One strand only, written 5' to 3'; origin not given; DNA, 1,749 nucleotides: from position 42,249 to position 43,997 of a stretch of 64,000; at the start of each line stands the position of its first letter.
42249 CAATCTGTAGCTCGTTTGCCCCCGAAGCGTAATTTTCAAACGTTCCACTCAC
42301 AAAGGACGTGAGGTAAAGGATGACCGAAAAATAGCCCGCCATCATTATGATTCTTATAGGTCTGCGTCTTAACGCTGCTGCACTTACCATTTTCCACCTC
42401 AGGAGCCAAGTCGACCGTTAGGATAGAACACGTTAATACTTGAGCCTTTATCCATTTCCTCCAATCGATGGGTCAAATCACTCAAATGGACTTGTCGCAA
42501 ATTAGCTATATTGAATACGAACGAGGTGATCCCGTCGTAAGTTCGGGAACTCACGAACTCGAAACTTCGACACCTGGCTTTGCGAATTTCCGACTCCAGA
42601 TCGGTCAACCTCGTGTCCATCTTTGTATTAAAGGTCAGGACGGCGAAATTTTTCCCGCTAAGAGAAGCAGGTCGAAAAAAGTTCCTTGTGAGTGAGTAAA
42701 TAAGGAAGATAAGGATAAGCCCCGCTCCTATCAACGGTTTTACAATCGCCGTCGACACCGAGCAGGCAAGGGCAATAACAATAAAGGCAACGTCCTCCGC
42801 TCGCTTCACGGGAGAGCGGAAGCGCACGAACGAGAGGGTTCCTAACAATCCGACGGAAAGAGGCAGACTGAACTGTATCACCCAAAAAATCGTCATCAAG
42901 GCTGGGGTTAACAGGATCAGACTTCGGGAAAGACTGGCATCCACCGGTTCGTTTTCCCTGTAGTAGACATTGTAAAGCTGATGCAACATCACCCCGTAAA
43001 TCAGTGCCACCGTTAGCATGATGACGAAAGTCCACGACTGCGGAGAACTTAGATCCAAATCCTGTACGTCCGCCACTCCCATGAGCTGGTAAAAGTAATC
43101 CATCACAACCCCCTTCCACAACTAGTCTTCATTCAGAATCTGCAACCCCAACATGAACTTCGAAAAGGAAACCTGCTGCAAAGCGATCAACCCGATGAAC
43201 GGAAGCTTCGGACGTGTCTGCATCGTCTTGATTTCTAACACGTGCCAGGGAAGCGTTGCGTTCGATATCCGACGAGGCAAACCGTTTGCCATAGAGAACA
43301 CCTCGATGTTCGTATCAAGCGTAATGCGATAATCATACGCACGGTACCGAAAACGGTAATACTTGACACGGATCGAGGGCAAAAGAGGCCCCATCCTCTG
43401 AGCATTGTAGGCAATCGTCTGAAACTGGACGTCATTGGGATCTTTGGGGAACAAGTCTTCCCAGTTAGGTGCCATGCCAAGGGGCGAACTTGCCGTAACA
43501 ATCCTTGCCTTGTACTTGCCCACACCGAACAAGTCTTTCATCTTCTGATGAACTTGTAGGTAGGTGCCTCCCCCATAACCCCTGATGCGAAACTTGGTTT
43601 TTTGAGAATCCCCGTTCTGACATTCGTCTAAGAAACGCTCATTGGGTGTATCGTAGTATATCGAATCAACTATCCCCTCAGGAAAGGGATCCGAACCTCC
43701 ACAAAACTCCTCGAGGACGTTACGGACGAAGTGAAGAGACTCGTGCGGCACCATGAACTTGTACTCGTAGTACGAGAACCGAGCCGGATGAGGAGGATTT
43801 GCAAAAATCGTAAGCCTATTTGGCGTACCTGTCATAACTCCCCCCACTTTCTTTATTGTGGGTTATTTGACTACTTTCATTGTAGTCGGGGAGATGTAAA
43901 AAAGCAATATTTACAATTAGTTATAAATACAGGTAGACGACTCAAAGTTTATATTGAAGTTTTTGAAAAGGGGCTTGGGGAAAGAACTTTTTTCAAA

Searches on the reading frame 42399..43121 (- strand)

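Call 46: search_protein_families(library=pfam, proteins=[window:42399-43121:-], max_evalue=0.0001)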
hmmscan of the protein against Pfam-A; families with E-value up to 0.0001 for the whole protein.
window:42399-43121:- (240 aa): 1 family
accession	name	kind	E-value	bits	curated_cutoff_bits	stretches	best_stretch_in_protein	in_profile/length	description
PF16316.10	DUF4956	-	8.5e-08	32.5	30.6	1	49-144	9-105/169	Domain of unknown function (DUF4956)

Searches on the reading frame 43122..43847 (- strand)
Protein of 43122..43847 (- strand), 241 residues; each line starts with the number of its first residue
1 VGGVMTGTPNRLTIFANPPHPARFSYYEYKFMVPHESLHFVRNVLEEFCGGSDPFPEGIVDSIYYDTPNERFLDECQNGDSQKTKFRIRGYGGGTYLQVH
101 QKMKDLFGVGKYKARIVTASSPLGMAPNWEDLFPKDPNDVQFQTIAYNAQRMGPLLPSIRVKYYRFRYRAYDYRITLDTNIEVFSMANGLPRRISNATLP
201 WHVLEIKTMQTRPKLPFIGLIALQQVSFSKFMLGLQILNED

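Call 46: search_protein_families(library=pfam, proteins=[window:43122-43847:-], max_evalue=0.0001)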
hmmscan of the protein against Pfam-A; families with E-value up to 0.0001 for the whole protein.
window:43122-43847:- (241 aa): 1 family
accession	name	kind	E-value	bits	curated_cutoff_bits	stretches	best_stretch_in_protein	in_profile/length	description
PF09359.15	VTC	-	1.1e-15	58.3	23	1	26-238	2-234/235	VTC domain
